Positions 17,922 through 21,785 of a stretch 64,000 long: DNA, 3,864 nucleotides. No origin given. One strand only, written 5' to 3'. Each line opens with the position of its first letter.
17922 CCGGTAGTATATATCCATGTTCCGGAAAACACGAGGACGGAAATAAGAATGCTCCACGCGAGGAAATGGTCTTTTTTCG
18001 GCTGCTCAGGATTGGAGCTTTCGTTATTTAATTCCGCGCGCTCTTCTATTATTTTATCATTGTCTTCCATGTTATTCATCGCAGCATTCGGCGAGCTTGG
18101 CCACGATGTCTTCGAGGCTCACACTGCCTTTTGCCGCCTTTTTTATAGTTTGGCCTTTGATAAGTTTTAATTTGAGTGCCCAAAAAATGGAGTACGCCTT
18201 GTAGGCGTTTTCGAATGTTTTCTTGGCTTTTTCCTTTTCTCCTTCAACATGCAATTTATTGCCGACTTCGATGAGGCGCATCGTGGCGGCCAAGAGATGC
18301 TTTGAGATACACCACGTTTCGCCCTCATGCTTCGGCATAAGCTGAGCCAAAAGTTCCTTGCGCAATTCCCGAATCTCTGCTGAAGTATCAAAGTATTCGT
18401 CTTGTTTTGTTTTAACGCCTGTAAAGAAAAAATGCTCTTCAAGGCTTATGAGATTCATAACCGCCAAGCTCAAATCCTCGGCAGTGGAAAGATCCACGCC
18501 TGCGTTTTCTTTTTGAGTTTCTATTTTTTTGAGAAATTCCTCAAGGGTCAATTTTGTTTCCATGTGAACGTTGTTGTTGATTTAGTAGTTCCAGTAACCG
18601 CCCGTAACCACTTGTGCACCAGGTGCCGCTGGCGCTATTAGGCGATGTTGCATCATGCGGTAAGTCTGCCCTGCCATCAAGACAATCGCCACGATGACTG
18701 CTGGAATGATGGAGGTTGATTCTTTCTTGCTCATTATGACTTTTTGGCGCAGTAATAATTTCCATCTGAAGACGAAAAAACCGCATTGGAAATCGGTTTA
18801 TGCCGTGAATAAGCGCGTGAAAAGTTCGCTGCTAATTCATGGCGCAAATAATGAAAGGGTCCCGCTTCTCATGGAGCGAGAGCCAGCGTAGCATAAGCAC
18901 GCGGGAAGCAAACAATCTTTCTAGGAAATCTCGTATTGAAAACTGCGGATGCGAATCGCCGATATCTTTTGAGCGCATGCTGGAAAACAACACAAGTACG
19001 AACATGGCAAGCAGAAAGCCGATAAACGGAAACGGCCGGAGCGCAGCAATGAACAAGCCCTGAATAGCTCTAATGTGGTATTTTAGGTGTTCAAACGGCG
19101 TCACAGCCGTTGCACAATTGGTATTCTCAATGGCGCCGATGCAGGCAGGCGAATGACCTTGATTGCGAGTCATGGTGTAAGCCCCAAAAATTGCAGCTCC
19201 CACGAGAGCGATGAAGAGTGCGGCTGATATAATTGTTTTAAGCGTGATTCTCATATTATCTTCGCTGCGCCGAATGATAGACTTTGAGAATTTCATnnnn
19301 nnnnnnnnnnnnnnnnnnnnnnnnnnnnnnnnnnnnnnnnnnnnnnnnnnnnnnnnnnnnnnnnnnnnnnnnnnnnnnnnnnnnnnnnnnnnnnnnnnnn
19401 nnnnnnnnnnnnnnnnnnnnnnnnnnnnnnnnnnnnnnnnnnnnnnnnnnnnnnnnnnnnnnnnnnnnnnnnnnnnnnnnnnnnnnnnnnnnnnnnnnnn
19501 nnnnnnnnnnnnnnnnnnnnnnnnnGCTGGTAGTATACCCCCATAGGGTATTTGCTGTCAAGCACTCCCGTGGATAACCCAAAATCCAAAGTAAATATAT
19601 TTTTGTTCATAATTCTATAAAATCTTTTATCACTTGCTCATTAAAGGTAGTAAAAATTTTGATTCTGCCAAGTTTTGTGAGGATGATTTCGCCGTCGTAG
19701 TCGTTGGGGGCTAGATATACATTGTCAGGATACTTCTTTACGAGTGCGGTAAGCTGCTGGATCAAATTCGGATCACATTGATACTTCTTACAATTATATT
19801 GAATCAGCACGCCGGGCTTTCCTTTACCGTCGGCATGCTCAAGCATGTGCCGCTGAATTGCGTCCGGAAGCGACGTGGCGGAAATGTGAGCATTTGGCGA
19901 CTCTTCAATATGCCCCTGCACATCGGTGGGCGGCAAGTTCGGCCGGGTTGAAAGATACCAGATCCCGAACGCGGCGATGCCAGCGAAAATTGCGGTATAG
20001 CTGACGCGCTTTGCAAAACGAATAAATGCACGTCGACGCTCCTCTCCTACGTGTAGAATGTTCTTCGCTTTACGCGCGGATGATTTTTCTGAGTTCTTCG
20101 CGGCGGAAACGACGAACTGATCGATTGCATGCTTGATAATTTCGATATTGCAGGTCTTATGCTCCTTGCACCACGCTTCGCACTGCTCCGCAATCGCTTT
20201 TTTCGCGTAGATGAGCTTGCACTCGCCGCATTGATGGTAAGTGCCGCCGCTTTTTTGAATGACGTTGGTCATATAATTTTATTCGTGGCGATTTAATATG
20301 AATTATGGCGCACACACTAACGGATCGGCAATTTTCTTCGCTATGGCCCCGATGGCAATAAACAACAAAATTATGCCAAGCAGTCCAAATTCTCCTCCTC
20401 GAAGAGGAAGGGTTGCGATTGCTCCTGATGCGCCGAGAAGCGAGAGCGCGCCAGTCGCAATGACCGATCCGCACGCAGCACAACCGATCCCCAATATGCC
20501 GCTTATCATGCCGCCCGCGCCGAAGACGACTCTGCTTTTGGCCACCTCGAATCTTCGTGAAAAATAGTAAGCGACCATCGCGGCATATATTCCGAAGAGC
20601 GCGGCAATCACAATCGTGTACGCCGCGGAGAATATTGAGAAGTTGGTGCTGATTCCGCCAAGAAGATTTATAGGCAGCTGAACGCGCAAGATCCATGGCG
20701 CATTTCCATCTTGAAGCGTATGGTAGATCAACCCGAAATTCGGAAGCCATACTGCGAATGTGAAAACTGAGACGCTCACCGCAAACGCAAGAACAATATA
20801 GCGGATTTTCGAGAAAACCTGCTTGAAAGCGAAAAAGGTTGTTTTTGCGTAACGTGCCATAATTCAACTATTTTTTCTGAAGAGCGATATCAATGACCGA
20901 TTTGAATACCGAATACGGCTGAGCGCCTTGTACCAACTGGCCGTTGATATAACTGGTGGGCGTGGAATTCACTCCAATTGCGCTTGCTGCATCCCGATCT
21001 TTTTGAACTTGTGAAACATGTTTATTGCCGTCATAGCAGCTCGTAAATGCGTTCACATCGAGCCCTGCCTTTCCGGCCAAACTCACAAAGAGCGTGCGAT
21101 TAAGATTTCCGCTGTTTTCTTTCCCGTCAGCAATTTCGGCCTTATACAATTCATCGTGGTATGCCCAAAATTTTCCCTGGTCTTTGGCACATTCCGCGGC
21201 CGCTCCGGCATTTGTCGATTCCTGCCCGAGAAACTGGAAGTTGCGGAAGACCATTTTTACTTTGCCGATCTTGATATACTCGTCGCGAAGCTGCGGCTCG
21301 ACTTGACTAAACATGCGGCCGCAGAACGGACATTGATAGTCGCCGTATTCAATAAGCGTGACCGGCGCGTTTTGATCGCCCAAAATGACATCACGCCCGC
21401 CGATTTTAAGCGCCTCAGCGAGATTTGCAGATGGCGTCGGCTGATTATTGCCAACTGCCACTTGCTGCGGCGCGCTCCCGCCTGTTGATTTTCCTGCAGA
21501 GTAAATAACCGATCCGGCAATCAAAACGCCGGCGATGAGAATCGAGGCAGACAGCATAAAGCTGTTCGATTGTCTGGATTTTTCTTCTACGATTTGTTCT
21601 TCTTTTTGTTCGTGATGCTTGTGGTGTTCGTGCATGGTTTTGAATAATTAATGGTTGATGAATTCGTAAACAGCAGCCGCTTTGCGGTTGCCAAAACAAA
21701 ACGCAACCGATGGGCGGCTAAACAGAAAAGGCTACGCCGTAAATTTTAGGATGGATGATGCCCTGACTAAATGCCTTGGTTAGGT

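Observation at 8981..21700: A GC-rich island of about 12.6 kb, all on one strand, abutting tRNA-Gln: copper-efflux and thiol-redox cargo, probably horizontally acquired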

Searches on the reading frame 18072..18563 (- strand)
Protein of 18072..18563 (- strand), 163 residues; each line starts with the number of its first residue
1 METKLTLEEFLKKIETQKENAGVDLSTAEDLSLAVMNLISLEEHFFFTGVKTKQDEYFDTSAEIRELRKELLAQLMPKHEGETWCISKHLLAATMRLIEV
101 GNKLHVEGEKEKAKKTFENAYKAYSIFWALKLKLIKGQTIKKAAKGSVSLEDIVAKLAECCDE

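Call 6: search_protein_families(library=pfam, proteins=[window:18072-18563:-], max_evalue=0.01)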
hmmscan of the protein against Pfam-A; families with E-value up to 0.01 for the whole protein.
window:18072-18563:- (163 aa): 0 families

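Call 25: search_protein_families(library=ncbifam, proteins=[window:18072-18563:-], max_evalue=0.01)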
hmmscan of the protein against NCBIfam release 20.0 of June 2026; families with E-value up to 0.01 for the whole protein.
window:18072-18563:- (163 aa): 0 families

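Call 87: search_protein_families(library=phrogs, proteins=[window:18072-18563:-], max_evalue=0.001)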
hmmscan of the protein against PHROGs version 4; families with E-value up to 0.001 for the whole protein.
window:18072-18563:- (163 aa): 0 families

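Call 93: search_protein_families(library=pfam, proteins=[window:18072-18563:-], max_evalue=10)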
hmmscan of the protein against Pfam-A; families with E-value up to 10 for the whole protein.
window:18072-18563:- (163 aa): 1 family
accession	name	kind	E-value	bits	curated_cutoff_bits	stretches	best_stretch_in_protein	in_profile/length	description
PF23524.2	MGAT4A_C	-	0.083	13.7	42.9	1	114-141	12-37/129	MGAT4 C-terminal domain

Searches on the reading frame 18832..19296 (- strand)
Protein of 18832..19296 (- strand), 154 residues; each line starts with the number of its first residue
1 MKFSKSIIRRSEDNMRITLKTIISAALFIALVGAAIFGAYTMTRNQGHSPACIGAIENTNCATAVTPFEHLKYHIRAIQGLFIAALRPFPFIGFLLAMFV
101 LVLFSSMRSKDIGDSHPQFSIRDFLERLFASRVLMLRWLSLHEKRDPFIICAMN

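Call 6: search_protein_families(library=pfam, proteins=[window:18832-19296:-], max_evalue=0.01)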
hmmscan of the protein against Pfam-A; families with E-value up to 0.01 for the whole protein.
window:18832-19296:- (154 aa): 0 families

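Call 25: search_protein_families(library=ncbifam, proteins=[window:18832-19296:-], max_evalue=0.01)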
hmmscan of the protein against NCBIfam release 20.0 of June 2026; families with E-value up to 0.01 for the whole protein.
window:18832-19296:- (154 aa): 0 families

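Call 87: search_protein_families(library=phrogs, proteins=[window:18832-19296:-], max_evalue=0.001)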
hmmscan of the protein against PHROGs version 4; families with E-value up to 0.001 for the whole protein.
window:18832-19296:- (154 aa): 0 families

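Call 93: search_protein_families(library=pfam, proteins=[window:18832-19296:-], max_evalue=10)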
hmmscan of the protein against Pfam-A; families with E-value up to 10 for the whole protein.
window:18832-19296:- (154 aa): 1 family
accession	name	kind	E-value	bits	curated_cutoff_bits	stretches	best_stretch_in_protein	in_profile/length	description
PF06664.17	WLS-like_TM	-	0.07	12.9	28.3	1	65-148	56-140/247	Wntless-like, transmembrane domain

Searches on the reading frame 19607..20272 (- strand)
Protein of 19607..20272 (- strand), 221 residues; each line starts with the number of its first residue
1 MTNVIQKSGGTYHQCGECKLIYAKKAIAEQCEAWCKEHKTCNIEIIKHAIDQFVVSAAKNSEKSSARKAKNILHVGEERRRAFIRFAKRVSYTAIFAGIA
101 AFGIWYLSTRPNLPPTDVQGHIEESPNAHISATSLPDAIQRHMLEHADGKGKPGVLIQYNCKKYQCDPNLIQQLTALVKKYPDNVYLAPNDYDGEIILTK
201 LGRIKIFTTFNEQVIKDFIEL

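Call 6: search_protein_families(library=pfam, proteins=[window:19607-20272:-], max_evalue=0.01)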
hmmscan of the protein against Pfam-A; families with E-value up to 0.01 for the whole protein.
window:19607-20272:- (221 aa): 1 family
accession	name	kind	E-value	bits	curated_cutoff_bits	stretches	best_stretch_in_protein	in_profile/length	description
PF23447.1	DUF7128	-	0.00061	20.1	25.7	1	1-37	1-37/44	Domain of unknown function (DUF7128)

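Call 25: search_protein_families(library=ncbifam, proteins=[window:19607-20272:-], max_evalue=0.01)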
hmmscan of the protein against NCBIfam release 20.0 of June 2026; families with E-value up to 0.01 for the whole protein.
window:19607-20272:- (221 aa): 0 families

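Call 87: search_protein_families(library=phrogs, proteins=[window:19607-20272:-], max_evalue=0.001)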
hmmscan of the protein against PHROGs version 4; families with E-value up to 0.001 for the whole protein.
window:19607-20272:- (221 aa): 0 families

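Call 93: search_protein_families(library=pfam, proteins=[window:19607-20272:-], max_evalue=10)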
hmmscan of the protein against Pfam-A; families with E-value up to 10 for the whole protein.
window:19607-20272:- (221 aa): 2 families
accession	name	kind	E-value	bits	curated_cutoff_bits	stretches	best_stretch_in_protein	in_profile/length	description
PF23447.1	DUF7128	-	0.00061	20.1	25.7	1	1-37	1-37/44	Domain of unknown function (DUF7128)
PF11303.13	DUF3105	-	0.052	14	25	1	155-220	50-113/130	Protein of unknown function (DUF3105)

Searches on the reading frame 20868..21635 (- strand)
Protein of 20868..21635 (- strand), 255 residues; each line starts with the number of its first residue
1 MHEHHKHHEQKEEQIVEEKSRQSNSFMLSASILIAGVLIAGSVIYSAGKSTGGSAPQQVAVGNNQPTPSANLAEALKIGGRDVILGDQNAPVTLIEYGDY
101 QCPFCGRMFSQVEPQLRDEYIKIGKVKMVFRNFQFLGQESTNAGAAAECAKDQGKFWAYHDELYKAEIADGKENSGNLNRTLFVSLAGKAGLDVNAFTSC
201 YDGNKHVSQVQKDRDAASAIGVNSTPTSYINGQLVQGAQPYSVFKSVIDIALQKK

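Call 6: search_protein_families(library=pfam, proteins=[window:20868-21635:-], max_evalue=0.01)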
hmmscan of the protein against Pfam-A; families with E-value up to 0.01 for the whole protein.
window:20868-21635:- (255 aa): 4 families
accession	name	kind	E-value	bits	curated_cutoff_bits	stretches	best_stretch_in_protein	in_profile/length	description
PF13462.12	Thioredoxin_4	-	1.6e-33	116.7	23.2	1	81-249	4-164/165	Thioredoxin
PF01323.26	DSBA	-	4.6e-17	62.9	25.6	1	93-248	1-190/191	DSBA-like thioredoxin domain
PF13098.12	Thioredoxin_2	-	0.0038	18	27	1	93-245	8-101/104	Thioredoxin-like domain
PF13743.12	Thioredoxin_5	-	0.0084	16.3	27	0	178-240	110-180/186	Thioredoxin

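Call 55: search_protein_families(library=ncbifam, proteins=[window:20868-21635:-], max_evalue=0.001)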
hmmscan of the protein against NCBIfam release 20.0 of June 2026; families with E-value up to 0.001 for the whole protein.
window:20868-21635:- (255 aa): 3 families
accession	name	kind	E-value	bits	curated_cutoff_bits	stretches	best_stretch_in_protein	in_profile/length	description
NF041057.1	Rcas_1661_fam_Se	equivalog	8e-46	156.6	190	1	65-249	64-245/247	Rcas_1661 family thioredoxin-like (seleno)lipoprotein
NF008657.0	PRK11657.1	equivalog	8.8e-07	28.4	124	1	85-228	112-223/251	thiol:disulfide interchange protein DsbG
NF047695.1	ThlDiSintDsbAHaem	equivalog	0.00088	18.7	290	0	92-234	40-177/206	thiol:disulfide interchange protein DsbA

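Call 86: search_solved_structures(query=window:20868-21635:-, max_evalue=0.001)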
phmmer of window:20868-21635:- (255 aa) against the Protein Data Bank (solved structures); distinct sequences matched with E-value up to 0.001: 25.
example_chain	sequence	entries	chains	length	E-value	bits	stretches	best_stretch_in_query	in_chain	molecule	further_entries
3eu3_A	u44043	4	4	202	5.7e-22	81.5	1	78-253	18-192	BdbD | Disulfide bond formation protein D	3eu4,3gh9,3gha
4pwp_A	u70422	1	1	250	8.9e-22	80.8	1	84-254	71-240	DsbA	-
4pwo_A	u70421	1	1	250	2.2e-21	79.5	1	84-254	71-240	DsbA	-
7unn_A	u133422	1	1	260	2.5e-21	79.3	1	84-254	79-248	Thioredoxin domain-containing protein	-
7uno_A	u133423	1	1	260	6.4e-20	74.8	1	84-254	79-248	Thioredoxin domain-containing protein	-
3gyk_A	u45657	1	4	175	3.9e-15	59.1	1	83-251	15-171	27kDa outer membrane protein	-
3f4r_A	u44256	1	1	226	2.1e-14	56.7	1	80-230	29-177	Putative uncharacterized protein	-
3bci_A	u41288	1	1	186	5.2e-14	55.4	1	88-248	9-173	Disulfide bond protein A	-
3bd2_A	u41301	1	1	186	9.8e-14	54.5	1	88-248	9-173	Disulfide bond protein A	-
3f4s_A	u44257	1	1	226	1e-13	54.5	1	80-230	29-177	Putative uncharacterized protein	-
3bck_A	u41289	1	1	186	2.6e-13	53.1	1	88-248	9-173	Disulfide bond protein A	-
3f4t_A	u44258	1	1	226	5.9e-12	48.7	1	80-230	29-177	Putative uncharacterized protein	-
7rgv_A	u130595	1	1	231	2.1e-09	40.3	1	70-239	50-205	Thioredoxin domain-containing protein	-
4jr4_A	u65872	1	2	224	6.4e-08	35.5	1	86-247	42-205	Possible conserved membrane or secreted protein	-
4k6x_A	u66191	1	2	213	6.7e-08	35.4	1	86-247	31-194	Disulfide oxidoreductase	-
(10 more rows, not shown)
